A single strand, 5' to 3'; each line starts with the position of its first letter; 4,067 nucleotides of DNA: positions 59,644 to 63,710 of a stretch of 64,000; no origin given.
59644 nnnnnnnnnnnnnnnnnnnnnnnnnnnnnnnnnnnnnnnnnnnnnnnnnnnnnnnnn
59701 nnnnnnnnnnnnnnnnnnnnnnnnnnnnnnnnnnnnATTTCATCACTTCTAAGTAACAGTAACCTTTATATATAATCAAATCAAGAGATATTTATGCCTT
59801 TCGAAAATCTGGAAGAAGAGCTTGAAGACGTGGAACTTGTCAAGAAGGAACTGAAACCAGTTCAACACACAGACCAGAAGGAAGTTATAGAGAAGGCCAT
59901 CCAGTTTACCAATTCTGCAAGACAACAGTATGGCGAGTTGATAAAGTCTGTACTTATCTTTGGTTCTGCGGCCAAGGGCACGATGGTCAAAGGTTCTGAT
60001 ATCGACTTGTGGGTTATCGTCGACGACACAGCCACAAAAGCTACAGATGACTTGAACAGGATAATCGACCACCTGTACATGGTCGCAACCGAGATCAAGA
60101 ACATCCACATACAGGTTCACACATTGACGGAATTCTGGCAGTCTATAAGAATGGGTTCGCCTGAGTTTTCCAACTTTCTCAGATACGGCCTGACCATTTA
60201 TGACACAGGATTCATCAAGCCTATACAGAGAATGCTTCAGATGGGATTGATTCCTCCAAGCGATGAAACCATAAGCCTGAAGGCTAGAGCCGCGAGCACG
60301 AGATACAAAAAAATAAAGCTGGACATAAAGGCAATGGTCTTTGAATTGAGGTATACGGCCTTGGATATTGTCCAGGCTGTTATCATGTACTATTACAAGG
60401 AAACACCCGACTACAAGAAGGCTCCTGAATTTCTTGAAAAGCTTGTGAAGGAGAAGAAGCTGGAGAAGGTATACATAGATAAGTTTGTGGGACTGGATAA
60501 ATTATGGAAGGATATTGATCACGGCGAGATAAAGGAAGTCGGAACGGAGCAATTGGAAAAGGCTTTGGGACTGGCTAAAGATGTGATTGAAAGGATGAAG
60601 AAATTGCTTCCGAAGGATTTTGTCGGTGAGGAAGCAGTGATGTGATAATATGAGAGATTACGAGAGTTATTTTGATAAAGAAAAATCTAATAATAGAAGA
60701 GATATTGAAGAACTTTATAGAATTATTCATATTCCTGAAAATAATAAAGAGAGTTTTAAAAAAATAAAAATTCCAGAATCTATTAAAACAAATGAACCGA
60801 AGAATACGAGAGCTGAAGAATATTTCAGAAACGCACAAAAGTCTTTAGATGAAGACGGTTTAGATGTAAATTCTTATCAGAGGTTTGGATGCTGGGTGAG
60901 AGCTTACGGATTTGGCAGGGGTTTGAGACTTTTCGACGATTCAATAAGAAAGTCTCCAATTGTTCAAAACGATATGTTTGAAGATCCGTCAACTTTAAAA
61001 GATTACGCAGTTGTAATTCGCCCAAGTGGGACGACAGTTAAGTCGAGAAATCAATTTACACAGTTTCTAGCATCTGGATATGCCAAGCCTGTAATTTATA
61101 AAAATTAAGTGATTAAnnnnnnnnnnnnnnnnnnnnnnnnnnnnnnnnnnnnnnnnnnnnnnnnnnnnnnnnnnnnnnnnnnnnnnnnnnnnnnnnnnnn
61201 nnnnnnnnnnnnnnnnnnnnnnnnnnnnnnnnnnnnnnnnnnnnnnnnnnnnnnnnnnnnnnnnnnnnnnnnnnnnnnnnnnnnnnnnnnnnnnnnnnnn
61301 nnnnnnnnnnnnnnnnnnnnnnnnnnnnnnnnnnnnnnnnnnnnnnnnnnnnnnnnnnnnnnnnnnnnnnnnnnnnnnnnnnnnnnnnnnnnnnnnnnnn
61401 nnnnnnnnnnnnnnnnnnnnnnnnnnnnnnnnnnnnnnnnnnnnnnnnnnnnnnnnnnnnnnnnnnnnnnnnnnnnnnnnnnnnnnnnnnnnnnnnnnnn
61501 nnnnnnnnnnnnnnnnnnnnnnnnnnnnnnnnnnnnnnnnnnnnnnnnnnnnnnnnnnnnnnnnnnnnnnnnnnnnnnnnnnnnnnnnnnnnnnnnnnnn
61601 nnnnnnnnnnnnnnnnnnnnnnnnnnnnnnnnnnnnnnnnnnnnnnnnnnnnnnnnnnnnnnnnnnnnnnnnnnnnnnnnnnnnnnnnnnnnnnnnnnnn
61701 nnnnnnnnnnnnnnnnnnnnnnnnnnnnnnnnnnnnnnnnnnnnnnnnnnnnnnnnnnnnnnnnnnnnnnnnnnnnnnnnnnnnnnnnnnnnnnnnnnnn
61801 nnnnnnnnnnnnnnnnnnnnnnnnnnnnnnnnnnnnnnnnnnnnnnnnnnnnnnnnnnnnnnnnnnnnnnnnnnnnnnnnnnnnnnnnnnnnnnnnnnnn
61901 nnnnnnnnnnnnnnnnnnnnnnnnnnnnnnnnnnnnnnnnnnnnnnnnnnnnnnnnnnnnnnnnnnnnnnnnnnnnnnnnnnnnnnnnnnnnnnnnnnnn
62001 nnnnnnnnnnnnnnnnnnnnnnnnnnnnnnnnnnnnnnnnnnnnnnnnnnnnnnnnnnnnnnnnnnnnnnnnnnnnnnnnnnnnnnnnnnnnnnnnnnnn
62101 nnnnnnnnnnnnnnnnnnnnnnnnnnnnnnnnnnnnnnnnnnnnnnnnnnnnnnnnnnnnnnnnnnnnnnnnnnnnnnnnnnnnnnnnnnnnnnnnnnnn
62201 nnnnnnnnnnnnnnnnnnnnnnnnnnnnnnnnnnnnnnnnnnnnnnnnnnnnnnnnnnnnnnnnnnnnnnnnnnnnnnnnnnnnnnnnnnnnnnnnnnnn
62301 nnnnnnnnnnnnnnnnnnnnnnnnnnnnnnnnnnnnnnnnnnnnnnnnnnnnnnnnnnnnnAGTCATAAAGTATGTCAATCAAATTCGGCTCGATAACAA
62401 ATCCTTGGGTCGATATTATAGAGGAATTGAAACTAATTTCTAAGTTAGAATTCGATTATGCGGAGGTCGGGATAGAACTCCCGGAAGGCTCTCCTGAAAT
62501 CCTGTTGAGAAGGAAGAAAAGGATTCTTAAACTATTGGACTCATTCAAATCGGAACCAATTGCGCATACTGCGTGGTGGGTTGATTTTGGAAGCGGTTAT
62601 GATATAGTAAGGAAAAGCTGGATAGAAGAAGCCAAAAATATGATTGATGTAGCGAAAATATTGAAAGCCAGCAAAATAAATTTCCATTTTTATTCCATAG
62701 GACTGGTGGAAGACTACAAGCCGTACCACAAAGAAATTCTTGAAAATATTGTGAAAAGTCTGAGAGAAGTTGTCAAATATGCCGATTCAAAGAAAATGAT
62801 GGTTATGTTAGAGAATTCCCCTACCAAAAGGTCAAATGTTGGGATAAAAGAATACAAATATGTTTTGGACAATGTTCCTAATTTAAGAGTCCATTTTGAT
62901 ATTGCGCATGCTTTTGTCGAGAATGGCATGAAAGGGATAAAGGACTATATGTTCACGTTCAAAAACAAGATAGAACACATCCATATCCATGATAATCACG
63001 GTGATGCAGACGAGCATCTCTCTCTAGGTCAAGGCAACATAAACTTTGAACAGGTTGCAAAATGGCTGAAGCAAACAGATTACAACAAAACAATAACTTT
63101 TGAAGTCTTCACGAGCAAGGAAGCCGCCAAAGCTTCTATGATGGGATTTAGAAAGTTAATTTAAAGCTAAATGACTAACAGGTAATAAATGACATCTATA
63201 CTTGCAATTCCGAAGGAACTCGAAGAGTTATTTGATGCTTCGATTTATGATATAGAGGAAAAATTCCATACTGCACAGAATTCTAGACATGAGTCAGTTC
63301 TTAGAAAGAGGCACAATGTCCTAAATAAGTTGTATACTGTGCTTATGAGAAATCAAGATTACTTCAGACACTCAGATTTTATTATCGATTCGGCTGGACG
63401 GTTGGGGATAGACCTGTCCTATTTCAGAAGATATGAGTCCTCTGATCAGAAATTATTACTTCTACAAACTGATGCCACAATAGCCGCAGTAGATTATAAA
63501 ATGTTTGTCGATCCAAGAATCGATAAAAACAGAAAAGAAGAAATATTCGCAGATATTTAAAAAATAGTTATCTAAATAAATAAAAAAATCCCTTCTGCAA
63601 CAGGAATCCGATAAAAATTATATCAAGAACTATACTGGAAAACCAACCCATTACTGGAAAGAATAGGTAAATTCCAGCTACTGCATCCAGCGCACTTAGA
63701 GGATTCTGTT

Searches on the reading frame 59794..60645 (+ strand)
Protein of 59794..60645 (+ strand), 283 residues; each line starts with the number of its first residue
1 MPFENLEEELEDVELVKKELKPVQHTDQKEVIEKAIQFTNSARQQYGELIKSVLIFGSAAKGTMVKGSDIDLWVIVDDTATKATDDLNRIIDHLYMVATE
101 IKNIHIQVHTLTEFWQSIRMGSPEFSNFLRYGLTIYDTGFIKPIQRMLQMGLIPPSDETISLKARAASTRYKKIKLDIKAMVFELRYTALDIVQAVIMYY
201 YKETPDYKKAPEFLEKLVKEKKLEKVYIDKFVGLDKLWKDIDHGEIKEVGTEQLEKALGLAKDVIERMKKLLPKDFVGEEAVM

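Call 21: search_protein_families(library=pfam, proteins=[window:59794-60645:+], max_evalue=0.01)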
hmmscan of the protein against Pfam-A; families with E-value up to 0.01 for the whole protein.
window:59794-60645:+ (283 aa): 4 families
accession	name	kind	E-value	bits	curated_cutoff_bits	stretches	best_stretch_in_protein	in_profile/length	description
PF01909.29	NTP_transf_2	-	2.3e-09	37.9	21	1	41-115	7-78/93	Nucleotidyltransferase domain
PF18765.7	Polbeta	-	7.3e-08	32.9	26.9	1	49-97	12-58/93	Polymerase beta, Nucleotidyltransferase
PF22600.2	MTPAP-like_central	-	3e-05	24.5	27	1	37-100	28-89/139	Poly(A) RNA polymerase, mitochondrial-like, central palm domain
PF12633.13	Adenyl_cycl_N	-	0.00079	19.9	27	1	32-95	74-138/199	Adenylate cyclase NT domain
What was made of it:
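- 59794..60645 (+): NT1: 283-aa Pol-beta-superfamily nucleotidyltransferase, KNTase/MNT-like. It has an N-terminal NTase domain with an intact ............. motif and a C-terminal helical domain. It is among the best conserved genes of the module. PF01909, 37.9 bits against a cutoff of 21 (call 21).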

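Call 38: search_solved_structures(query=window:59794-60645:+, max_evalue=0.1)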
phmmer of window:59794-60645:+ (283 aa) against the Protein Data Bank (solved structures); distinct sequences matched with E-value up to 0.1: 2.
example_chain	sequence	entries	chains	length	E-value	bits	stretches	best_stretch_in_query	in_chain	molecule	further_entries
8xeh_E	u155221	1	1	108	0.054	16.3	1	35-75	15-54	MNT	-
8xeo_A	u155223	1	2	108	0.097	15.4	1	35-75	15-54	MNT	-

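Call 73: search_protein_families(library=ncbifam, proteins=[window:59794-60645:+], max_evalue=0.1)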
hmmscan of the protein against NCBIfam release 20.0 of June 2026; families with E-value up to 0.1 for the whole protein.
window:59794-60645:+ (283 aa): 14 families
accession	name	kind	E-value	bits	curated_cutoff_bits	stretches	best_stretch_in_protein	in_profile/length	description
NF047752.1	MntA_antitoxin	equivalog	1.6e-06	28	60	1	50-95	7-50/106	type VII toxin-antitoxin system MntA family adenylyltransferase antitoxin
NF012212.1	ANT_9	subfamily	8.9e-06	25.1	340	1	32-105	3-74/249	aminoglycoside nucleotidyltransferase ANT(9)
NF045909.1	ANT_9_Ic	equivalog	0.00098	18.5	505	1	31-97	8-72/259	aminoglycoside nucleotidyltransferase ANT(9)-Ic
TIGR03671.1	cca_archaeal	equivalog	0.0012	17.7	281.3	1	17-82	6-73/410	CCA tRNA nucleotidyltransferase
NF041117.1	CBASS_cyclase_b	equivalog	0.0018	17.9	200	1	26-91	13-78/275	CBASS oligonucleotide cyclase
NF010309.0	PRK13746.1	subfamily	0.0018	17.6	193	1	39-85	17-63/263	aminoglycoside adenylyltransferase family protein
NF033220.1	ANT_3pp_II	equivalog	0.0024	17.3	400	1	37-121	9-91/258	ANT(3'')-II family aminoglycoside nucleotidyltransferase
NF033061.1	ANT_4p_I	equivalog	0.0026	17.4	350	1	27-82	7-62/253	ANT(4')-I family aminoglycoside nucleotidyltransferase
NF051895.1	anti_phage_HalB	equivalog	0.0072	15.9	190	1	53-81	2-30/211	anti-phage Hailong system nucleotidyltransferase HalB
NF012157.0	ANT_3pp_I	equivalog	0.017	14.4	375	1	43-84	15-56/256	AadA family aminoglycoside 3''-O-nucleotidyltransferase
NF000235.3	linco_LnuB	exception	0.025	14.2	525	1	28-93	4-64/267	lincosamide nucleotidyltransferase Lnu(B)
NF006981.0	PRK09450.2-1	equivalog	0.034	12.6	802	1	50-109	113-172/638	class I adenylate cyclase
NF006984.0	PRK09450.2-4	equivalog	0.05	11.9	1300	1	35-108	93-168/956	class I adenylate cyclase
NF000079.1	ANT_4p_Ib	exception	0.071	12.7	500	0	27-82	10-65/256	aminoglycoside O-nucleotidyltransferase ANT(4')-Ib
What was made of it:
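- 59794..60645 (+): NCBIfam MntA/ANT-type hits (call 73).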

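Call 92: find_related_loci(query=A5, collection=metagenome_contigs, flank=7000)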
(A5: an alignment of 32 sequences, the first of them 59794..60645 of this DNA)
Query A5 (283 aa) in metagenome_contigs; peptide patterns used: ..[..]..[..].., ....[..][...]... (x = any residue, [..] = any of these).
277 stretches matched a pattern; 191 encode a relative of the query (tblastn E <= 1e-3); the best 80 are kept; 80 distinct loci.
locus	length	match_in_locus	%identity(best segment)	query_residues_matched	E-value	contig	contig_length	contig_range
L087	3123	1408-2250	83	1-280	3e-157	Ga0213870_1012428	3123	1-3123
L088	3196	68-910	82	1-280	4e-156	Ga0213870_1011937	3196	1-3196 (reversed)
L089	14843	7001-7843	78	1-280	4e-142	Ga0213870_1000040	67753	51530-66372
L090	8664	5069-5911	78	1-280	3e-134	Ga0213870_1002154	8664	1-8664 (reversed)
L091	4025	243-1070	71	1-278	4e-133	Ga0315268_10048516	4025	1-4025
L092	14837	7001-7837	68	1-280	3e-126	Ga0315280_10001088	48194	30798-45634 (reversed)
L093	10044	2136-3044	63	4-280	5e-126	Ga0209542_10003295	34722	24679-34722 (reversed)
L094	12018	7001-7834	68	1-275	4e-126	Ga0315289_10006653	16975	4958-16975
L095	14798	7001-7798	71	17-280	5e-126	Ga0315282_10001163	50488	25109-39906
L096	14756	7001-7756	73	29-280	6e-126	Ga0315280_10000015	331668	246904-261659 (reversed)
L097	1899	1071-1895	67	6-280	3e-134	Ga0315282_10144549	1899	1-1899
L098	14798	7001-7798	70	17-280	4e-125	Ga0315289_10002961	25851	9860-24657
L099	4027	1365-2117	72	28-278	3e-127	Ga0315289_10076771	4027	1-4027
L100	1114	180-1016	66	1-280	3e-137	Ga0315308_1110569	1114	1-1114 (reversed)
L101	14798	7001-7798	70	17-280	2e-124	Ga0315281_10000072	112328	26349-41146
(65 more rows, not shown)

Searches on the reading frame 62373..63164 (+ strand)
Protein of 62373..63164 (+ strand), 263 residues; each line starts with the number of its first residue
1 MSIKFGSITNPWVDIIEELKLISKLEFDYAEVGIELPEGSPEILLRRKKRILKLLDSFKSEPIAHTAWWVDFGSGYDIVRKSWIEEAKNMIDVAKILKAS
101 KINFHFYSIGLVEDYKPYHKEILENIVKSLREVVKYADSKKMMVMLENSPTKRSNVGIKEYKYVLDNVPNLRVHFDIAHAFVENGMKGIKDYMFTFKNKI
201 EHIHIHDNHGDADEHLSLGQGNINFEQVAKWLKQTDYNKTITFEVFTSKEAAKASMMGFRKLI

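Call 21: search_protein_families(library=pfam, proteins=[window:62373-63164:+], max_evalue=0.01)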
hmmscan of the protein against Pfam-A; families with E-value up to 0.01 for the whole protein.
window:62373-63164:+ (263 aa): 1 family
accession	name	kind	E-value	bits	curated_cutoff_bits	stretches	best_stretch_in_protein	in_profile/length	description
PF01261.30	AP_endonuc_2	-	1.8e-33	116.7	31.1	1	20-260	2-247/249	Xylose isomerase-like TIM barrel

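Call 58: search_solved_structures(query=window:62373-63164:+, max_evalue=0.001, show_alignments=2)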
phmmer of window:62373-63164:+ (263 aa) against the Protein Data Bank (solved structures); distinct sequences matched with E-value up to 0.001: 10.
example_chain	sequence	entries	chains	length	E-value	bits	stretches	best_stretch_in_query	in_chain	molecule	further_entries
3wqo_A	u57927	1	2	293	9.6e-21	77.7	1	19-255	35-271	Uncharacterized protein MJ1311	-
7cj4_A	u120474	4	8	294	8.9e-08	35.2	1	116-249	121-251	Epimerase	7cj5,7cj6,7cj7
7cj8_A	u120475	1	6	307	9.8e-08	35.1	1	116-249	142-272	Epimerase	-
7cj9_A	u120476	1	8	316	9.9e-08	35.1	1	116-249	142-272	Epimerase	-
4pgl_A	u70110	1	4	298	7.1e-05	25.7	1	13-247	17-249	D-tagatose 3-epimerase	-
8z1i_A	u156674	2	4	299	0.0001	25.2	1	120-261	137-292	Art22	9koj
4xsl_A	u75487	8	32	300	0.0003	23.7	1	13-256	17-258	D-tagatose 3-epimerase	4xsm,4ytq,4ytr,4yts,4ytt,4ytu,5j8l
2ou4_A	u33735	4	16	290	0.00038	23.3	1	14-256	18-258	D-tagatose 3-epimerase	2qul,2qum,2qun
4hno_A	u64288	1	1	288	0.00099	22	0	61-183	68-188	Probable endonuclease 4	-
2x7v_A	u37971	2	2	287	0.00099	22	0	61-181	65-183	PROBABLE ENDONUCLEASE 4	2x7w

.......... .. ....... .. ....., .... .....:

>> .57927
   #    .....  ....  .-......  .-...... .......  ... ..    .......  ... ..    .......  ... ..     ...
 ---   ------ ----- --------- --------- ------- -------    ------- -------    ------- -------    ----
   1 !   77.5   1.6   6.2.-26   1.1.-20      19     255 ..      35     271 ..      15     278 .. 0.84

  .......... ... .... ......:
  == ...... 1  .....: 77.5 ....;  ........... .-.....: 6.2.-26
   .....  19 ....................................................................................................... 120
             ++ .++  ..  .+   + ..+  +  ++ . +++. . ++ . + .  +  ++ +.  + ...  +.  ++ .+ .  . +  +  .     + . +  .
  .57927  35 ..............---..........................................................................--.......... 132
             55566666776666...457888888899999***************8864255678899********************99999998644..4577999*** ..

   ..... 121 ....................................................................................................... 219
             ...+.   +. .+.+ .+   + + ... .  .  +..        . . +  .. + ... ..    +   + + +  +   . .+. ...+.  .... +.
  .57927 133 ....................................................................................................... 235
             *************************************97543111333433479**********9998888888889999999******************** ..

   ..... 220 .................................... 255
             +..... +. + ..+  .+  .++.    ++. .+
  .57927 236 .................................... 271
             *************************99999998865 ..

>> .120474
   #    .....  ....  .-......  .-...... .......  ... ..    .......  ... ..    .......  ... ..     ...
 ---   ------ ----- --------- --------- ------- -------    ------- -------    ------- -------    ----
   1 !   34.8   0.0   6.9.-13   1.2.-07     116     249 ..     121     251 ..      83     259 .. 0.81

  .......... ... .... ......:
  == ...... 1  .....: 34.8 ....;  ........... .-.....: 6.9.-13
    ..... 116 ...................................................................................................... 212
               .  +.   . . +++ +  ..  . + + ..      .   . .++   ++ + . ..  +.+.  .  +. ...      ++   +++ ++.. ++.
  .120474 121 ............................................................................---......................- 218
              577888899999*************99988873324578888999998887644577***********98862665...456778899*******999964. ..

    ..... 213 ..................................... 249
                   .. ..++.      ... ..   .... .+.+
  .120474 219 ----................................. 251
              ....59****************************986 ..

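Call 73: search_protein_families(library=ncbifam, proteins=[window:62373-63164:+], max_evalue=0.1)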
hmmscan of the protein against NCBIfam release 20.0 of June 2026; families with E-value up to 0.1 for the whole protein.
window:62373-63164:+ (263 aa): 11 families
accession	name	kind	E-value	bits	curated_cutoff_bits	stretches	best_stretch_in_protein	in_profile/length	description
NF007360.0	PRK09856.1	equivalog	3.3e-14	53.1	305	1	72-248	77-251/276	fructoselysine 3-epimerase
NF041277.1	coba_remo_CbiR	equivalog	1.1e-11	44.7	105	1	70-252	70-241/249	cobamide remodeling phosphodiesterase CbiR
NF041099.2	keto_glucon_epim_IolO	equivalog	1.4e-11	44.2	300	1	75-255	83-257/269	5-keto-L-gluconate epimerase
NF009688.0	PRK13209.1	subfamily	5.7e-10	38.7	317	1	16-251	24-260/286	L-ribulose-5-phosphate 3-epimerase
TIGR00542.1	hxl6Piso_put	equivalog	7.3e-09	35.3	272.15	1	71-251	80-255/279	L-ribulose-5-phosphate 3-epimerase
TIGR00587.1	nfo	subfamily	5.4e-08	32.4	129.65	1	65-241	69-255/279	deoxyribonuclease IV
NF009689.0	PRK13210.1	subfamily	1.2e-07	31.2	200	1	17-252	21-263/286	L-ribulose-5-phosphate 3-epimerase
NF051856.1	PsicseEpim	equivalog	2.4e-07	30.8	300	1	71-248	73-248/287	D-psicose 3-epimerase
TIGR03234.1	OH-pyruv-isom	equivalog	3.7e-06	26.5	353.45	1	163-251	162-246/254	hydroxypyruvate isomerase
NF007444.0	PRK09997.1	equivalog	1.2e-05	24.9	465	1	169-248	171-246/258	hydroxypyruvate isomerase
NF002197.0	PRK01060.1-2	equivalog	7.9e-05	21.9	376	1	76-231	87-255/289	deoxyribonuclease IV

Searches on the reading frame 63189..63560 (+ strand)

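Call 21: search_protein_families(library=pfam, proteins=[window:63189-63560:+], max_evalue=0.01)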
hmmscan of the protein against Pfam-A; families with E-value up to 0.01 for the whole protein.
window:63189-63560:+ (123 aa): 0 families

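Call 73: search_protein_families(library=ncbifam, proteins=[window:63189-63560:+], max_evalue=0.1)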
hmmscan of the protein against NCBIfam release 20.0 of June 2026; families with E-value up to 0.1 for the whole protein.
window:63189-63560:+ (123 aa): 1 family
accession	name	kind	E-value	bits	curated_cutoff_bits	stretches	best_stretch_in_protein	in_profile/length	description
TIGR02763.1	chlamy_scaf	equivalog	0.025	14.9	104.95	1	76-117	69-109/114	scaffolding protein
